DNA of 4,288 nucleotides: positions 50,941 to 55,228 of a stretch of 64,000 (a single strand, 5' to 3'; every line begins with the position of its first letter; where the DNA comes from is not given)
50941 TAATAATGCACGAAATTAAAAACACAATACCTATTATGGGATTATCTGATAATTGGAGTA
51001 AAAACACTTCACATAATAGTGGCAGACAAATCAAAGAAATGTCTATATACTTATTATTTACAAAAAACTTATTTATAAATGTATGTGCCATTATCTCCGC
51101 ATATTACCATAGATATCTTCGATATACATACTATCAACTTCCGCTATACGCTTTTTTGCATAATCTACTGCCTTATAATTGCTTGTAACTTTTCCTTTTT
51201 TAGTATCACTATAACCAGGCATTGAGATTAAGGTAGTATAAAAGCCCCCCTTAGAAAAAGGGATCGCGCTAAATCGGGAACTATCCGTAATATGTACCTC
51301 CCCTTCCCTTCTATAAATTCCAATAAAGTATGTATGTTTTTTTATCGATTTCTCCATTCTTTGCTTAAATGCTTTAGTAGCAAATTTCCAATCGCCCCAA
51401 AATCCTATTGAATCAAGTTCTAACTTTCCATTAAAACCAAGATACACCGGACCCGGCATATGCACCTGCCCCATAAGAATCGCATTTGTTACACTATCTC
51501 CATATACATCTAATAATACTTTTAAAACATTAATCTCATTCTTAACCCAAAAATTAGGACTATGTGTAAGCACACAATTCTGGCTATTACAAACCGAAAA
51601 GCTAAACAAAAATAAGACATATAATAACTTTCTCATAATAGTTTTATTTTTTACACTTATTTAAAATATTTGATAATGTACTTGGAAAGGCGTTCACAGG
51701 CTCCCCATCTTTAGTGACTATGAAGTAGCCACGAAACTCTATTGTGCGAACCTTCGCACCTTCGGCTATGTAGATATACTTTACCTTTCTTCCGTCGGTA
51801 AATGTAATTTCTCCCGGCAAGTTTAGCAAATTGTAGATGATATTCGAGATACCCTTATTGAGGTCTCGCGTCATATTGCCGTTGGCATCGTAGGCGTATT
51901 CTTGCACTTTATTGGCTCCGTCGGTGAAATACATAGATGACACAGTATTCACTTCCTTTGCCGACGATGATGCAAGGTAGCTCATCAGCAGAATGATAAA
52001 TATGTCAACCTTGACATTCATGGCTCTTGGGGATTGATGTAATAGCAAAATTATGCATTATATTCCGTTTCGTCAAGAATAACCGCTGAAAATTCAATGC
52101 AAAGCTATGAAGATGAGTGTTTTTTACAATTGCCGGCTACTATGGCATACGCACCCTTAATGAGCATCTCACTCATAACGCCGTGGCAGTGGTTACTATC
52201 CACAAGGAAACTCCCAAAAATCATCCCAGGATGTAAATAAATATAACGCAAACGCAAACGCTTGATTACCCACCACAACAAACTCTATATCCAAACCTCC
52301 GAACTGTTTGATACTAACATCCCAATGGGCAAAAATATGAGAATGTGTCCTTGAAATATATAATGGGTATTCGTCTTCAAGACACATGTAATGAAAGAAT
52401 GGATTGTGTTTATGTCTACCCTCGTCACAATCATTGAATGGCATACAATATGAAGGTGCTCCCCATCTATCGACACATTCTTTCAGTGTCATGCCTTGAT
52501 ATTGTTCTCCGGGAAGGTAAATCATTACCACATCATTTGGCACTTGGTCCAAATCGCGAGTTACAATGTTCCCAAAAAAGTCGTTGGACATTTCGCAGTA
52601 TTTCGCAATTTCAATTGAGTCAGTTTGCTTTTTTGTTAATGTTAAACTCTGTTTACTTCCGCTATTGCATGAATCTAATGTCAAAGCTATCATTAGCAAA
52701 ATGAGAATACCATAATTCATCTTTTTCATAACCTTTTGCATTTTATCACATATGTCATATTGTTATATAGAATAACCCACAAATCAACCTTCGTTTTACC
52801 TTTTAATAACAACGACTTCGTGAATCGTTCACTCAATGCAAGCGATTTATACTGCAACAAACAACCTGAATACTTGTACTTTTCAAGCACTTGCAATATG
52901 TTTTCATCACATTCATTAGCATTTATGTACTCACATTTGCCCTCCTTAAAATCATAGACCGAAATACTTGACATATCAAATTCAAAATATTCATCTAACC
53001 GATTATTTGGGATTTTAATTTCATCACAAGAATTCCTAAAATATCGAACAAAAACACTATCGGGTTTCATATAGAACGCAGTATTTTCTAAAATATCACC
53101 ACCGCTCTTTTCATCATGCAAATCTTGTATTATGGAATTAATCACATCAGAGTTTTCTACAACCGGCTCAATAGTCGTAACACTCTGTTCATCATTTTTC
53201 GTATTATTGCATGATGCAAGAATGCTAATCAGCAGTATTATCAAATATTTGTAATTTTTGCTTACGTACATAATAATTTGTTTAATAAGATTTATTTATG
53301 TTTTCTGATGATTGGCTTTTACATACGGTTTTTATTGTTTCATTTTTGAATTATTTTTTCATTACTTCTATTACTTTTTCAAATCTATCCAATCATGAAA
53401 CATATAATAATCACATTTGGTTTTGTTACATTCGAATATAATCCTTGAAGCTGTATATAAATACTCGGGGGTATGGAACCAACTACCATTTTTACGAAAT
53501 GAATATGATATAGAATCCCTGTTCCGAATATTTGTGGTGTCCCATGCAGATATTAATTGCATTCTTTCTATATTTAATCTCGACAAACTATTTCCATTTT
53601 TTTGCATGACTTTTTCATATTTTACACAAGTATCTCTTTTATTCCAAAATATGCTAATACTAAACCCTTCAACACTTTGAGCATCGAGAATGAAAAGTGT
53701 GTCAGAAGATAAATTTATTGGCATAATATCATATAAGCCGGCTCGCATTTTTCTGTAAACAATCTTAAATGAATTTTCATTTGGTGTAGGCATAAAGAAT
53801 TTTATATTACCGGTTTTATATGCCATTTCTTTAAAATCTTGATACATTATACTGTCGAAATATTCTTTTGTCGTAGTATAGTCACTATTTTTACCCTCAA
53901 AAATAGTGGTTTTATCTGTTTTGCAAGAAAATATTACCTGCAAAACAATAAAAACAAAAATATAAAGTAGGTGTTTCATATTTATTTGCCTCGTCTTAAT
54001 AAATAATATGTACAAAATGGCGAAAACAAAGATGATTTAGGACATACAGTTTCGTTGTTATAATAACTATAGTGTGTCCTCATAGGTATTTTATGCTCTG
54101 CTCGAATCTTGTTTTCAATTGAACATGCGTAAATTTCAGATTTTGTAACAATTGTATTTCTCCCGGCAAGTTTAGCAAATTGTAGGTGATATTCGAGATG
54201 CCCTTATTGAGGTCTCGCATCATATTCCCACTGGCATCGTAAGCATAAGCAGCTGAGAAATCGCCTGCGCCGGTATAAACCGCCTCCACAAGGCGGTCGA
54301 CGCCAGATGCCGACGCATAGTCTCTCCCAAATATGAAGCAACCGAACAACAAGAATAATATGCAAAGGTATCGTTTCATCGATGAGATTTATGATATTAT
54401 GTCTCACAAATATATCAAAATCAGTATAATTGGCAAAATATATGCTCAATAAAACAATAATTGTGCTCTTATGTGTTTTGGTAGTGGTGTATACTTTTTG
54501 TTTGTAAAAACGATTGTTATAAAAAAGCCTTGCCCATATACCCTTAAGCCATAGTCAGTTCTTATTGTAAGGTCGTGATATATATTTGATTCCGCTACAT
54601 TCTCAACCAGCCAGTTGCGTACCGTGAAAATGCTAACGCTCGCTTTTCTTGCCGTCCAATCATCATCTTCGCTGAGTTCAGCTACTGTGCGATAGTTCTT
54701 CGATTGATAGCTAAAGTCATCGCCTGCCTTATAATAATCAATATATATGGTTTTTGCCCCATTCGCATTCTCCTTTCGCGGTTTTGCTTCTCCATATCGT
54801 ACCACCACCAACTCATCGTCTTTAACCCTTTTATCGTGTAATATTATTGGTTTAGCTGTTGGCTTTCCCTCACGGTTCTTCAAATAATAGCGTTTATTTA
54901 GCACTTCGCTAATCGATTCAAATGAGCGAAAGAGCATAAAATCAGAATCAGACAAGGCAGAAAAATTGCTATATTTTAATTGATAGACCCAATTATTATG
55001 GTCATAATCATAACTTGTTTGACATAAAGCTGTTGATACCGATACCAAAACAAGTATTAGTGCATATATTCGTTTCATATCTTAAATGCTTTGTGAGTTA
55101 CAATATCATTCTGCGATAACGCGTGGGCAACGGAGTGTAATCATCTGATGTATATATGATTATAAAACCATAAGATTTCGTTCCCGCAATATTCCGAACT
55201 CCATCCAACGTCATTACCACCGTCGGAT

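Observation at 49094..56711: Co-directional low-GC array: orphan Rhs toxin tip, Rhs fragments and about nine candidate immunity genes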

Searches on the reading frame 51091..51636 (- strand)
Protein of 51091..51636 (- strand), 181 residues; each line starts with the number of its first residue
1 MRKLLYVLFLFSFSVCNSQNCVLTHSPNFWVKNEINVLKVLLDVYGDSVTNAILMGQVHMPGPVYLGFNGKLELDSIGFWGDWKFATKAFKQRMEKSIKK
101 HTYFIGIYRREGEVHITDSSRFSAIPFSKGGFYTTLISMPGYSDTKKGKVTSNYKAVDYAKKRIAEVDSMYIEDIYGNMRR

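Call 3: search_protein_families(library=pfam, max_evalue=0.1, proteins=[window:51091-51636:-])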
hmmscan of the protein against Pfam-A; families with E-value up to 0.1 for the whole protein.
window:51091-51636:- (181 aa): 0 families

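Call 19: search_protein_families(library=ncbifam, max_evalue=0.01, proteins=[window:51091-51636:-])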
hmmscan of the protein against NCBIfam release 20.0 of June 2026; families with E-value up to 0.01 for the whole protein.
window:51091-51636:- (181 aa): 0 families

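Call 76: search_protein_families(library=pfam, max_evalue=0.01, proteins=[L136:6406-6921:+, L136:6924-7394:+])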
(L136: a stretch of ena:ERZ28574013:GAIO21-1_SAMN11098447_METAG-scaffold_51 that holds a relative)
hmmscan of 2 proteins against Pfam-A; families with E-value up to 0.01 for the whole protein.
L136:6406-6921:+ (171 aa): 2 families
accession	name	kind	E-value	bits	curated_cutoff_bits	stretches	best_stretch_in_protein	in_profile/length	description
PF14891.12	Peptidase_M91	-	2.3e-13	51.3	25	1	39-171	46-176/176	Effector protein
PF01742.23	Peptidase_M27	-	0.00049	19.6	27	1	50-166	181-301/423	Clostridial neurotoxin zinc protease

L136:6924-7394:+ (156 aa): 0 families

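Call 98: search_protein_families(library=phrogs, max_evalue=0.001, proteins=[window:51091-51636:-])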
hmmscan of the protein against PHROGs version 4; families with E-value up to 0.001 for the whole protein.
window:51091-51636:- (181 aa): 0 families

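Call 99: search_protein_families(library=padloc, max_evalue=0.001, proteins=[window:51091-51636:-])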
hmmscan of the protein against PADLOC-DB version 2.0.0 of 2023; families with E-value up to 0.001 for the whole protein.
window:51091-51636:- (181 aa): 0 families

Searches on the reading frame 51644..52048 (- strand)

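Call 3: search_protein_families(library=pfam, max_evalue=0.1, proteins=[window:51644-52048:-])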
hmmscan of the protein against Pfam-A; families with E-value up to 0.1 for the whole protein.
window:51644-52048:- (134 aa): 1 family
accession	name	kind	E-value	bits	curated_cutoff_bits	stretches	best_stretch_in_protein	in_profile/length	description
PF05593.20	RHS_repeat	-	0.0054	17.6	22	1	42-61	11-30/38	RHS Repeat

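Call 19: search_protein_families(library=ncbifam, max_evalue=0.01, proteins=[window:51644-52048:-])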
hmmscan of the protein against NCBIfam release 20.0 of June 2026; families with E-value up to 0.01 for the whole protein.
window:51644-52048:- (134 aa): 1 family
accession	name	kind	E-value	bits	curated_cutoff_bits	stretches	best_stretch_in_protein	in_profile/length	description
TIGR01643.1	YD_repeat_2x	repeat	0.0018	18.7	15.8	0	42-61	11-30/42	YD repeat-containing protein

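Call 98: search_protein_families(library=phrogs, max_evalue=0.001, proteins=[window:51644-52048:-])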
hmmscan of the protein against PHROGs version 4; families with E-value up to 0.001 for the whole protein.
window:51644-52048:- (134 aa): 0 families

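Call 99: search_protein_families(library=padloc, max_evalue=0.001, proteins=[window:51644-52048:-])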
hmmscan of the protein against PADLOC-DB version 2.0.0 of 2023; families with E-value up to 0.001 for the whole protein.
window:51644-52048:- (134 aa): 0 families

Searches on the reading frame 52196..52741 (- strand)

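Call 3: search_protein_families(library=pfam, max_evalue=0.1, proteins=[window:52196-52741:-])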
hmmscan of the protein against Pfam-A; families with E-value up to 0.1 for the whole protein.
window:52196-52741:- (181 aa): 0 families

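Call 19: search_protein_families(library=ncbifam, max_evalue=0.01, proteins=[window:52196-52741:-])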
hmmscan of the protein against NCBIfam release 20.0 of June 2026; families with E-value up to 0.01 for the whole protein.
window:52196-52741:- (181 aa): 0 families

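Call 76: search_protein_families(library=pfam, max_evalue=0.01, proteins=[L136:6406-6921:+, L136:6924-7394:+])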
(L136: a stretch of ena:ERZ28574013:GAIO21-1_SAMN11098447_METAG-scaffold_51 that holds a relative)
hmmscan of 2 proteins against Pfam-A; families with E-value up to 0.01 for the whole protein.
L136:6406-6921:+ (171 aa): 2 families
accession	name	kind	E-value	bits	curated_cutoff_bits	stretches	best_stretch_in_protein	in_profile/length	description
PF14891.12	Peptidase_M91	-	2.3e-13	51.3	25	1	39-171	46-176/176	Effector protein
PF01742.23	Peptidase_M27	-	0.00049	19.6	27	1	50-166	181-301/423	Clostridial neurotoxin zinc protease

L136:6924-7394:+ (156 aa): 0 families

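Call 98: search_protein_families(library=phrogs, max_evalue=0.001, proteins=[window:52196-52741:-])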
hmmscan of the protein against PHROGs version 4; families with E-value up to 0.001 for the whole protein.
window:52196-52741:- (181 aa): 0 families

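Call 99: search_protein_families(library=padloc, max_evalue=0.001, proteins=[window:52196-52741:-])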
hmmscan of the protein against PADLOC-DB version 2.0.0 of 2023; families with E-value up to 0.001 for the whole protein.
window:52196-52741:- (181 aa): 0 families

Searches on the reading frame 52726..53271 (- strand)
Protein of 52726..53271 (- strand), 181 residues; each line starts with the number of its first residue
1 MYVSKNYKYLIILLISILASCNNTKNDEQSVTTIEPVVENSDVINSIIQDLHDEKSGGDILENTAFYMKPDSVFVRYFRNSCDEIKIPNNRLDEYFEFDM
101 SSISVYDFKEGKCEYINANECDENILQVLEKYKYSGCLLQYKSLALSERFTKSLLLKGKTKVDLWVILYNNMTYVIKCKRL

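Call 3: search_protein_families(library=pfam, max_evalue=0.1, proteins=[window:52726-53271:-])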
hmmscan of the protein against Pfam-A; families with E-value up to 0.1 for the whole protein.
window:52726-53271:- (181 aa): 0 families

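Call 12: find_encoding_contigs(protein=window:52726-53271:-, flank=10000, max_places=10)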
Protein window:52726-53271:- (181 aa): 23 contigs read that carry it; 10 places shown.
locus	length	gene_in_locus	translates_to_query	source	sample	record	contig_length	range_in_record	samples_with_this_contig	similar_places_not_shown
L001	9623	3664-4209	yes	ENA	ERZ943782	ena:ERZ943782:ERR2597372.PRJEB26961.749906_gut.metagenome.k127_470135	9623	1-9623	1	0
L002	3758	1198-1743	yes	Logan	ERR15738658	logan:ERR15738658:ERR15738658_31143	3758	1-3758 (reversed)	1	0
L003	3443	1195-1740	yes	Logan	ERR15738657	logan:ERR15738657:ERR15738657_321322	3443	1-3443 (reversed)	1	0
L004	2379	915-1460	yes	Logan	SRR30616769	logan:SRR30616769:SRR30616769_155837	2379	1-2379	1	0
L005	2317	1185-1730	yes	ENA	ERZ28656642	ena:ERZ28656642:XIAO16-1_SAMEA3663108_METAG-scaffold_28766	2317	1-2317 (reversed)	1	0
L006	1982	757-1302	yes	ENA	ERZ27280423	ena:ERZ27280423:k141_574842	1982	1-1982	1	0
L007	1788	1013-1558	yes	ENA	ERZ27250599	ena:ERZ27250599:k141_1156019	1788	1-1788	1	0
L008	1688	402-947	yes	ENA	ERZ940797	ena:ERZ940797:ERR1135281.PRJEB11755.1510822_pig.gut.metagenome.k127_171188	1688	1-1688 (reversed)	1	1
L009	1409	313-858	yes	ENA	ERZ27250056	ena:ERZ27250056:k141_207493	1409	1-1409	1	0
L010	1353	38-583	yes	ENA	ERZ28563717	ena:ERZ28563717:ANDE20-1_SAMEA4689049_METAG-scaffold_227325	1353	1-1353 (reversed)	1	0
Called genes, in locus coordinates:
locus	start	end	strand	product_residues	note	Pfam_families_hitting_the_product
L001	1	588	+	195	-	?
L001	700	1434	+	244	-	PF20772:TACO1_YebC_N, PF01709:Transcrip_reg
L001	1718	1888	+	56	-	-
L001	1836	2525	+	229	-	-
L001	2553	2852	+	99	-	-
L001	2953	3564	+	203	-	-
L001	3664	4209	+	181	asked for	-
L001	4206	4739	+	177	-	-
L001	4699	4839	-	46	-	-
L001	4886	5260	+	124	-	-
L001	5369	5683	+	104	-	-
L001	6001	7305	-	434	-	PF02403:Seryl_tRNA_N, PF00587:tRNA-synt_2b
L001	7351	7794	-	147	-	PF09424:YqeY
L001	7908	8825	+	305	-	PF00849:PseudoU_synth_2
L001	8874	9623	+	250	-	?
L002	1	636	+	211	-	?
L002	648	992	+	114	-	-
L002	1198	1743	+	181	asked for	-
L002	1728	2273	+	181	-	-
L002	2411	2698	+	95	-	-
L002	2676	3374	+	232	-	-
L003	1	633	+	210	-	?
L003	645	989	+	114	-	-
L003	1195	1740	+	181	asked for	-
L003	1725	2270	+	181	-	-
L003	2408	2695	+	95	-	-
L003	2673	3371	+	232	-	-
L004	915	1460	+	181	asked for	-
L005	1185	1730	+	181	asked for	-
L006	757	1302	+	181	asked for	-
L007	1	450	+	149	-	?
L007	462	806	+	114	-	-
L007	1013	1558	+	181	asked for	-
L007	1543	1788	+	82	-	?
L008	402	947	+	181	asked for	-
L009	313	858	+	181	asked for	-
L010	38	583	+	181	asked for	-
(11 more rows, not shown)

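Call 19: search_protein_families(library=ncbifam, max_evalue=0.01, proteins=[window:52726-53271:-])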
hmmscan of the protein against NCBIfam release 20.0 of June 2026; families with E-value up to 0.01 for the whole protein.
window:52726-53271:- (181 aa): 0 families

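Call 76: search_protein_families(library=pfam, max_evalue=0.01, proteins=[L136:6406-6921:+, L136:6924-7394:+, L002:648-992:+, L002:1-636:+])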
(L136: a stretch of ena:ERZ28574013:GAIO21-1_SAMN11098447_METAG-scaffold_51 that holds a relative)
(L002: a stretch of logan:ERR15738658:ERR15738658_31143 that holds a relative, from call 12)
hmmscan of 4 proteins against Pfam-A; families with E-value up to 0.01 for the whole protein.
L136:6406-6921:+ (171 aa): 2 families
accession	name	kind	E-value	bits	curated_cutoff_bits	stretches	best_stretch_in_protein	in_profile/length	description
PF14891.12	Peptidase_M91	-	2.3e-13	51.3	25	1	39-171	46-176/176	Effector protein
PF01742.23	Peptidase_M27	-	0.00049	19.6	27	1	50-166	181-301/423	Clostridial neurotoxin zinc protease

L136:6924-7394:+ (156 aa): 0 families

L002:648-992:+ (114 aa): 0 families

L002:1-636:+ (211 aa): 0 families

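Call 98: search_protein_families(library=phrogs, max_evalue=0.001, proteins=[window:52726-53271:-])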
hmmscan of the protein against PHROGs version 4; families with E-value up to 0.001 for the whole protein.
window:52726-53271:- (181 aa): 0 families

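Call 99: search_protein_families(library=padloc, max_evalue=0.001, proteins=[window:52726-53271:-])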
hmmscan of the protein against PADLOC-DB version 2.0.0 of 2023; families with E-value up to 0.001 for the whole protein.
window:52726-53271:- (181 aa): 0 families

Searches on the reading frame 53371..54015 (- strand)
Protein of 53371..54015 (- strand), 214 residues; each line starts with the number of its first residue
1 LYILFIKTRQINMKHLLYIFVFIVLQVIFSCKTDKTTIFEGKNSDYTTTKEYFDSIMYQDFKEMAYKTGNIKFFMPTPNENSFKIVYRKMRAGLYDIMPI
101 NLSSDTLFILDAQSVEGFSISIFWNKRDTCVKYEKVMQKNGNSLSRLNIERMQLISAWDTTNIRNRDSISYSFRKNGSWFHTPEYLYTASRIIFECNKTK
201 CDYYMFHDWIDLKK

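Call 3: search_protein_families(library=pfam, max_evalue=0.1, proteins=[window:53371-54015:-])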
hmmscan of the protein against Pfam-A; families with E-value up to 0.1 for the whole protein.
window:53371-54015:- (214 aa): 0 families

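Call 19: search_protein_families(library=ncbifam, max_evalue=0.01, proteins=[window:53371-53979:-])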
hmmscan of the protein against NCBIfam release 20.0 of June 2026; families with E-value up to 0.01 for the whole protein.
window:53371-53979:- (202 aa): 0 families

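Call 76: search_protein_families(library=pfam, max_evalue=0.01, proteins=[L136:6406-6921:+, L136:6924-7394:+])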
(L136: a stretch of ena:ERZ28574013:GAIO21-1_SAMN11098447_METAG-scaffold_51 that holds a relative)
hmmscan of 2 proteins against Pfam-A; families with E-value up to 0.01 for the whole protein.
L136:6406-6921:+ (171 aa): 2 families
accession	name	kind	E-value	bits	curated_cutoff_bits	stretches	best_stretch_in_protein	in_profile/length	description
PF14891.12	Peptidase_M91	-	2.3e-13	51.3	25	1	39-171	46-176/176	Effector protein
PF01742.23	Peptidase_M27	-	0.00049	19.6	27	1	50-166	181-301/423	Clostridial neurotoxin zinc protease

L136:6924-7394:+ (156 aa): 0 families

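Call 98: search_protein_families(library=phrogs, max_evalue=0.001, proteins=[window:53371-53979:-])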
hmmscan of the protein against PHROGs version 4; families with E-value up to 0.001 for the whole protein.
window:53371-53979:- (202 aa): 0 families

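Call 99: search_protein_families(library=padloc, max_evalue=0.001, proteins=[window:53371-53979:-])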
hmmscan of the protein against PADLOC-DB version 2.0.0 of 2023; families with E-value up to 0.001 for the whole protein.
window:53371-53979:- (202 aa): 0 families

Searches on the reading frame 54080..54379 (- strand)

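Call 3: search_protein_families(library=pfam, max_evalue=0.1, proteins=[window:54080-54379:-])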
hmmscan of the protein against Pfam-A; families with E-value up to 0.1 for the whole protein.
window:54080-54379:- (99 aa): 1 family
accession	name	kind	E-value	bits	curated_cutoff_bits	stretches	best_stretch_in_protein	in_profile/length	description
PF20230.4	DUF6588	-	0.07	12.7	27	1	1-63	1-61/319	Family of unknown function (DUF6588)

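Call 19: search_protein_families(library=ncbifam, max_evalue=0.01, proteins=[window:54080-54379:-])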
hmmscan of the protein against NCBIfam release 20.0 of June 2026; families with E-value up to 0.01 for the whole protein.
window:54080-54379:- (99 aa): 1 family
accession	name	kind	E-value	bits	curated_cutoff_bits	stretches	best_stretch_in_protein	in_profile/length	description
NF040959.1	MamA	equivalog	0.0062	16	200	1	19-96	119-193/204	magnetosome protein MamA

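Call 76: search_protein_families(library=pfam, max_evalue=0.01, proteins=[L136:6406-6921:+, L136:6924-7394:+])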
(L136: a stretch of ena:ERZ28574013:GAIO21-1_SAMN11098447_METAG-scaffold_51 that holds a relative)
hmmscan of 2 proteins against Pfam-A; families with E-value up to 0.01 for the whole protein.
L136:6406-6921:+ (171 aa): 2 families
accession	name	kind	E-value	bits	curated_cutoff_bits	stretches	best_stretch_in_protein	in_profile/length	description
PF14891.12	Peptidase_M91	-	2.3e-13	51.3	25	1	39-171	46-176/176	Effector protein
PF01742.23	Peptidase_M27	-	0.00049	19.6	27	1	50-166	181-301/423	Clostridial neurotoxin zinc protease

L136:6924-7394:+ (156 aa): 0 families

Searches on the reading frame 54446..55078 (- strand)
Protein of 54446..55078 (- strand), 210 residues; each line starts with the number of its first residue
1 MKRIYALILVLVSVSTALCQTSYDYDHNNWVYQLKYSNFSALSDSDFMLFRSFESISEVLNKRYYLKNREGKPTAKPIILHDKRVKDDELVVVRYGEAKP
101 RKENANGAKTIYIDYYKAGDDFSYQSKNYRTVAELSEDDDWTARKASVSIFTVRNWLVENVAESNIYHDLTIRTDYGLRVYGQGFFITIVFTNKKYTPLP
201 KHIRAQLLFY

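Call 3: search_protein_families(library=pfam, max_evalue=0.1, proteins=[window:54446-55078:-])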
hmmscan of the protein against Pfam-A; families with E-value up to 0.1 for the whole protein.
window:54446-55078:- (210 aa): 2 families
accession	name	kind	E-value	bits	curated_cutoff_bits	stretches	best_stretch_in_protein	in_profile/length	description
PF25816.1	RamC_N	-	0.017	15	27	1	74-113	115-153/191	RamC, N-terminal domain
PF02839.19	CBM_5_12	-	0.069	13.6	26.2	0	116-144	8-37/44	Carbohydrate-binding module family 5/12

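Call 19: search_protein_families(library=ncbifam, max_evalue=0.01, proteins=[window:54446-55078:-])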
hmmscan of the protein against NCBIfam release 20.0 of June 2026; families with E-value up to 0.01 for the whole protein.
window:54446-55078:- (210 aa): 0 families

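Call 76: search_protein_families(library=pfam, max_evalue=0.01, proteins=[L136:6406-6921:+, L136:6924-7394:+])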
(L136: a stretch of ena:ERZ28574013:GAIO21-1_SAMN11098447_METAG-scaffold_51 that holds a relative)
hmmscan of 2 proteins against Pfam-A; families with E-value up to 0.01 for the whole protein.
L136:6406-6921:+ (171 aa): 2 families
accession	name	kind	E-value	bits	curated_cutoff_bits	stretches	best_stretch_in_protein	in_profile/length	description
PF14891.12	Peptidase_M91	-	2.3e-13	51.3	25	1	39-171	46-176/176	Effector protein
PF01742.23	Peptidase_M27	-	0.00049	19.6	27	1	50-166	181-301/423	Clostridial neurotoxin zinc protease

L136:6924-7394:+ (156 aa): 0 families

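Call 98: search_protein_families(library=phrogs, max_evalue=0.001, proteins=[window:54446-55078:-])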
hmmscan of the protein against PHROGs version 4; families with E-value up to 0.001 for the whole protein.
window:54446-55078:- (210 aa): 0 families

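Call 99: search_protein_families(library=padloc, max_evalue=0.001, proteins=[window:54446-55078:-])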
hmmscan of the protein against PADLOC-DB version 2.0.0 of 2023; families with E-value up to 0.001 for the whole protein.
window:54446-55078:- (210 aa): 0 families
